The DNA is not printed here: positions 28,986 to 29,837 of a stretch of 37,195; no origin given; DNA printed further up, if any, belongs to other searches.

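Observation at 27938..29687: Undescribed ~140-aa secreted module family: three standalone genes plus the N-termini of both giant proteins and a C-terminal tandem array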

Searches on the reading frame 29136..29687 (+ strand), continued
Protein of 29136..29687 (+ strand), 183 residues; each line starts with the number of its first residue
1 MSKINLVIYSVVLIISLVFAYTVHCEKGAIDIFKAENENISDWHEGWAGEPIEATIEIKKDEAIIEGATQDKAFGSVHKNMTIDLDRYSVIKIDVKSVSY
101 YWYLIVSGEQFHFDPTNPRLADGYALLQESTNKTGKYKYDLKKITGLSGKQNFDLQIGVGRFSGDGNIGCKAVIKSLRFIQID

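Call 62: list_cluster_members(proteins=[P0113, P0016, P0017, P0018, P0042, P0049, P0043, P0046, P0052, P0072])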
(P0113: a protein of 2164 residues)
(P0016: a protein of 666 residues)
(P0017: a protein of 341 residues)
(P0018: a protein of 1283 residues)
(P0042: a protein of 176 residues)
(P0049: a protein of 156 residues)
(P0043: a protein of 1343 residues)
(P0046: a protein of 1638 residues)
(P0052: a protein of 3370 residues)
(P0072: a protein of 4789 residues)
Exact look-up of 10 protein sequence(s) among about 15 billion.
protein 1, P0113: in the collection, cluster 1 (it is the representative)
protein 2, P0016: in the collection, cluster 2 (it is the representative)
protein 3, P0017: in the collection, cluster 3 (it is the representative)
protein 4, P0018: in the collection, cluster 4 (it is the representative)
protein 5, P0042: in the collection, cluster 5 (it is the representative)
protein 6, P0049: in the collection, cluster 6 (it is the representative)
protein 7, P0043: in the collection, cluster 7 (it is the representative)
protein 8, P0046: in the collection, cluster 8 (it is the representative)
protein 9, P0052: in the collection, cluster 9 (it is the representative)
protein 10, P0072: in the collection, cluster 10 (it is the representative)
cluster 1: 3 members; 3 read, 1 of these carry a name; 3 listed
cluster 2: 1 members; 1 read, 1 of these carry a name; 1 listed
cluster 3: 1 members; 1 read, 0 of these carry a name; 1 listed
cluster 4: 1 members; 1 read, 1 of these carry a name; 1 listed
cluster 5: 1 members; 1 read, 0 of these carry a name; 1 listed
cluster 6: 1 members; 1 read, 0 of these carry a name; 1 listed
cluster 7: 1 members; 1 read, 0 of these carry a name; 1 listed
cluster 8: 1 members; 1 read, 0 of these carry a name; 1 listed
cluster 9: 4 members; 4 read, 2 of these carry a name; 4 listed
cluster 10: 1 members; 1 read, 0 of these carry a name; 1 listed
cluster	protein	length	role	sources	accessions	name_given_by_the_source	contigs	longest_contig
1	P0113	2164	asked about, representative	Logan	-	-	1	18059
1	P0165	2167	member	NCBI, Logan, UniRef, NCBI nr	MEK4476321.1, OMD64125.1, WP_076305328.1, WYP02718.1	discoidin domain-containing protein [Paenibacillus sp. FSL R7-0048] | discoidin domain-containing protein n=1 Tax=Paenibacillus TaxID=44249 RepID=UPI00096D42F4 | discoidin domain-containing protein [Paenibacillus odorifer]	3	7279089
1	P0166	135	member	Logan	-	-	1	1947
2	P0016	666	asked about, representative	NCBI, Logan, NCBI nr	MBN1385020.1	MAG: hypothetical protein JW983_09095 [Elusimicrobia bacterium] | hypothetical protein [Elusimicrobiota bacterium]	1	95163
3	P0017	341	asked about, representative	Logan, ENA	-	-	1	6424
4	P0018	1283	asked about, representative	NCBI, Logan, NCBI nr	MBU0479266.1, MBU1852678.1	hypothetical protein KKC91_11965 [bacterium] | hypothetical protein [bacterium]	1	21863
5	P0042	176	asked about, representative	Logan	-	-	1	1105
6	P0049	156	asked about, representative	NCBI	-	-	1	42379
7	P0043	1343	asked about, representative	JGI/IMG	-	-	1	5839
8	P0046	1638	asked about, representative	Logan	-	-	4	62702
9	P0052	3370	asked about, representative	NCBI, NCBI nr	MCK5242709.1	hypothetical protein KAR34_09675, partial [bacterium] | hypothetical protein [bacterium]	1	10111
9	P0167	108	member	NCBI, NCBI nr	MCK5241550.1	hypothetical protein KAR34_03765, partial [bacterium] | hypothetical protein [bacterium]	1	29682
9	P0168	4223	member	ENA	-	-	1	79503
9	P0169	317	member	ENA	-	-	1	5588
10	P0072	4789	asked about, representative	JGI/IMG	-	-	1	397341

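Call 65: search_protein_families(library=pfam, proteins=[L001:7371-12413:+, P0052, P0022], max_evalue=0.01)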
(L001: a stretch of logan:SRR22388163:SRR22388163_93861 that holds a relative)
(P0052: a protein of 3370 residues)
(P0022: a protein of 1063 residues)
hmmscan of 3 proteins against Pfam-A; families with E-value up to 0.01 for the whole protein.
L001:7371-12413:+ (1681 aa): 2 families
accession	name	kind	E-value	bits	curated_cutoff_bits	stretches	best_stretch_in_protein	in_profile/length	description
PF16656.11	Pur_ac_phosph_N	-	6.8e-08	33.4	30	1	1461-1534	11-91/93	Purple acid Phosphatase, N-terminal domain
PF00041.27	fn3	-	0.0068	17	25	0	1456-1523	7-72/84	Fibronectin type III domain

P0052 (3370 aa): 2 families
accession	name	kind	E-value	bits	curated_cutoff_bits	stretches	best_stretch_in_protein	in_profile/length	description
PF16317.11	Glyco_hydro_99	-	1.2e-13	51.4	33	2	2274-2400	50-162/341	Glycosyl hydrolase family 99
PF20511.4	PMI_typeI_cat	-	2.6e-08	34.6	22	1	2826-2942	3-116/143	Phosphomannose isomerase type I, catalytic domain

P0022 (1063 aa): 0 families

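Call 68: find_encoding_contigs(protein=P0016, flank=10000, max_places=2)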
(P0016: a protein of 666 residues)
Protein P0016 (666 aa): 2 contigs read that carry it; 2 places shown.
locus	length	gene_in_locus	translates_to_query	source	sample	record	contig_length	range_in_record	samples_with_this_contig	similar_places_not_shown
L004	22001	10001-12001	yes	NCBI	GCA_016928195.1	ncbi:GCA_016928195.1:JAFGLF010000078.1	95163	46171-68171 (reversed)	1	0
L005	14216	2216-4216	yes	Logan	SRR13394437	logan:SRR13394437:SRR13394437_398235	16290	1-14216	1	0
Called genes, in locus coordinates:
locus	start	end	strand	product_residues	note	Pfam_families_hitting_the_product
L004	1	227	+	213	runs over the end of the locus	PF14512:TM1586_NiRdase (faint), PF00881:Nitroreductase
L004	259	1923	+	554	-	PF02690:Na_Pi_cotrans, PF01895:PhoU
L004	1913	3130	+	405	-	PF00933:Glyco_hydro_3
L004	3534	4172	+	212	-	-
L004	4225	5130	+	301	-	-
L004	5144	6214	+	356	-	-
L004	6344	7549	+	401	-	PF13585:CHU_C (faint)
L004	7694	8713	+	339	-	PF03687:UPF0164 (faint)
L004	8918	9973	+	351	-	PF00356:LacI, PF00532:Peripla_BP_1, PF13407:Peripla_BP_4 (weak), PF13377:Peripla_BP_3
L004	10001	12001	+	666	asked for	-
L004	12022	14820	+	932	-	PF16317:Glyco_hydro_99, PF03659:Glyco_hydro_71, PF14307:Glyco_tran_WbsX (faint), PF16402:DUF5010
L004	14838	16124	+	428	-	PF01547:SBP_bac_1, PF13416:SBP_bac_8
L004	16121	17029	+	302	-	PF00528:BPD_transp_1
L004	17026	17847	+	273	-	PF00528:BPD_transp_1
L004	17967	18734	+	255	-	PF00702:Hydrolase (weak)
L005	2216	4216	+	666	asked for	-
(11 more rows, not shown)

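Call 69: find_encoding_contigs(protein=P0049, flank=10000, max_places=2)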
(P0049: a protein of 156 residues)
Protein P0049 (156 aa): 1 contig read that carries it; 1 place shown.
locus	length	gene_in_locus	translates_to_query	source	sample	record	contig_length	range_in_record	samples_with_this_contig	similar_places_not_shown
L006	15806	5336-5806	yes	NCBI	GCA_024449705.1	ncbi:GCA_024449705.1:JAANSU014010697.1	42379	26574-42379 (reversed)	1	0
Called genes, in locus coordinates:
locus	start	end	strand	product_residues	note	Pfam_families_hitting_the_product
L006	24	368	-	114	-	-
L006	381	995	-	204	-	PF01381:HTH_3, PF13560:HTH_31 (weak)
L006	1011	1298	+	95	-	-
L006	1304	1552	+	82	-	-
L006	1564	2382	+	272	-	-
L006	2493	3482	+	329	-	-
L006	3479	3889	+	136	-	-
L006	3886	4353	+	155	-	PF05866:RusA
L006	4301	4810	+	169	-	-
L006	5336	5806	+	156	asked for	-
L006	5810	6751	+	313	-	-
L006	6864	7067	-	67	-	-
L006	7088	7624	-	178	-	-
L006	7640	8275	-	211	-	-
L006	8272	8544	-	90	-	-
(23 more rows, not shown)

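Call 71: find_homologous_proteins(query=A5, max_evalue=0.00001)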
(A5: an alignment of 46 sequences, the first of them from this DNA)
Query A5 (46 sequences) (158 aa, profile of the alignment): 9 proteins with E <= 0.00001 among 1502 candidates.
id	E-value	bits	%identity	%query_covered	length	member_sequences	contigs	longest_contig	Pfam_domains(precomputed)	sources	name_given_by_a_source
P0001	2.0e-33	133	100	100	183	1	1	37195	-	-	-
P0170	6.7e-33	131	61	97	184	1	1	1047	-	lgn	-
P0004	4.3e-32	129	61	97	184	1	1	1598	-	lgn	-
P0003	3.3e-31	126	62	99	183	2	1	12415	-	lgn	-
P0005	5.8e-31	125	50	97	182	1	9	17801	-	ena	-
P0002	2.0e-30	123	68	99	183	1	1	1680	-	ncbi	-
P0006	2.1e-29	120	55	84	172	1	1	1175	-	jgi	-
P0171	2.2e-20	91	-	-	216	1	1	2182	-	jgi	jgi:hypothetical protein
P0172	1.4e-11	62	28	11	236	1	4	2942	-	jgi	jgi:hypothetical protein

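Call 75: fold_search(model_id=the predicted structure, library=viral)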
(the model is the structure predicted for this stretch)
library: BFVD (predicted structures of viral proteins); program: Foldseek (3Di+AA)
matches with E <= 10: 1473; with E <= 0.001: 26
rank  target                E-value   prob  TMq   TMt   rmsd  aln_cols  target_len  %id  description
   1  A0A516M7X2            9.5e-06  1.00  0.47  0.57   6.1       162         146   10  (no name in the UniProt tables at hand)
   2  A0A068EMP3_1          3.0e-05  1.00  0.46  0.10  10.3       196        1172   15  Putative tail protein [Bacillus phage CP-51]
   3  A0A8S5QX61            4.7e-05  1.00  0.49  0.33   5.6       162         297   11  Uncharacterized protein [Siphoviridae sp. ct9lR64]
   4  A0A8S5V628            8.1e-05  1.00  0.39  0.24   7.8       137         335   11  Tail protein [Siphoviridae sp. ctdd214]
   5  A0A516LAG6            8.1e-05  1.00  0.31  0.28   9.6       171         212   12  (no name in the UniProt tables at hand)
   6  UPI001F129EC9         1.1e-04  1.00  0.45  0.15   5.4       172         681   12  (no name look-up for this kind of identifier)
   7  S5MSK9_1              1.3e-04  1.00  0.49  0.10   9.8       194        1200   14  Tail fiber protein [Bacillus phage JL]
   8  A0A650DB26            2.2e-04  1.00  0.42  0.19   4.7       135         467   12  (no name in the UniProt tables at hand)
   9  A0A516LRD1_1          2.7e-04  1.00  0.48  0.12   5.0       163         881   13  (no name in the UniProt tables at hand)
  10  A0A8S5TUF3            2.7e-04  1.00  0.49  0.36   6.5       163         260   10  Uncharacterized protein [Siphoviridae sp. ctWT735]
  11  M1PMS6                3.0e-04  1.00  0.44  0.28   3.9       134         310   12  GTB-type domain-containing protein [Moumouvirus goulette]
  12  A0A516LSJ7            3.2e-04  1.00  0.42  0.25   6.9       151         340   12  (no name in the UniProt tables at hand)
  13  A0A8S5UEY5            3.8e-04  1.00  0.48  0.19   8.6       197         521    9  Putative lipase [Myoviridae sp. ctGrV43]
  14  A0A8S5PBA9            3.8e-04  1.00  0.46  0.18   6.3       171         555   13  S-layer associated multidomain endoglucanase 16 carbohydrate binding module-2.9A [Siphoviridae sp. ctYtb10]
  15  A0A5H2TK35            4.2e-04  1.00  0.41  0.10   5.8       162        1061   12  (no name in the UniProt tables at hand)
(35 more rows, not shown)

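Call 88: search_protein_families(library=pfam, alignment_id=A6, max_evalue=0.00001)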
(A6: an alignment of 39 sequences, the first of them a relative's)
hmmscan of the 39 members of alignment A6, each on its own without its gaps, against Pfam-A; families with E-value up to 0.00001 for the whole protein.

A. member 1, P0038 (1721 aa): 1 family
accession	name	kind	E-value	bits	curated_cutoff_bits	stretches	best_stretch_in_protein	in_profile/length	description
PF19773.5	DUF6259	-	3e-07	30.3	28.7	1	818-960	63-206/300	Domain of unknown function (DUF6259)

B. families by the number of members that match (of 39 scanned): 25 families
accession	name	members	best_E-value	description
PF00395.25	SLH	6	3.6e-41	S-layer homology domain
PF00754.31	F5_F8_type_C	3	8e-85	F5/8 type C domain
PF22633.2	F5_F8_type_C_2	3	1.6e-76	NedA-like, galactose-binding domain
PF14323.11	GxGYxYP_C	3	8.3e-19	GxGYxYP putative glycoside hydrolase C-terminal domain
PF19773.5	DUF6259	3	1.1e-13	Domain of unknown function (DUF6259)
PF00150.24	Cellulase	2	8.9e-46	Cellulase (glycosyl hydrolase family 5)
PF07691.17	PA14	2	7.1e-27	PA14 domain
PF13385.13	Laminin_G_3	2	3.3e-22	Concanavalin A-like lectin/glucanases superfamily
PF16640.11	Big_3_5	2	7.9e-15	Bacterial Ig-like domain (group 3)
PF20957.2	GxGYxYP_N_2nd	2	3.4e-11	GxGYxYP_N second domain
PF18911.6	PKD_4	2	1.8e-08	PKD domain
PF17389.8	Bac_rhamnosid6H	2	7.4e-07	Bacterial alpha-L-rhamnosidase 6 hairpin glycosidase domain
PF00041.27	fn3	1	2.3e-28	Fibronectin type III domain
PF13472.12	Lipase_GDSL_2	1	7.4e-15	GDSL-like Lipase/Acylhydrolase family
PF25059.1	FN3_DSCAM-DSCAML_C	1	3.6e-14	DSCAM/DSCAML C-terminal Fn3-like domain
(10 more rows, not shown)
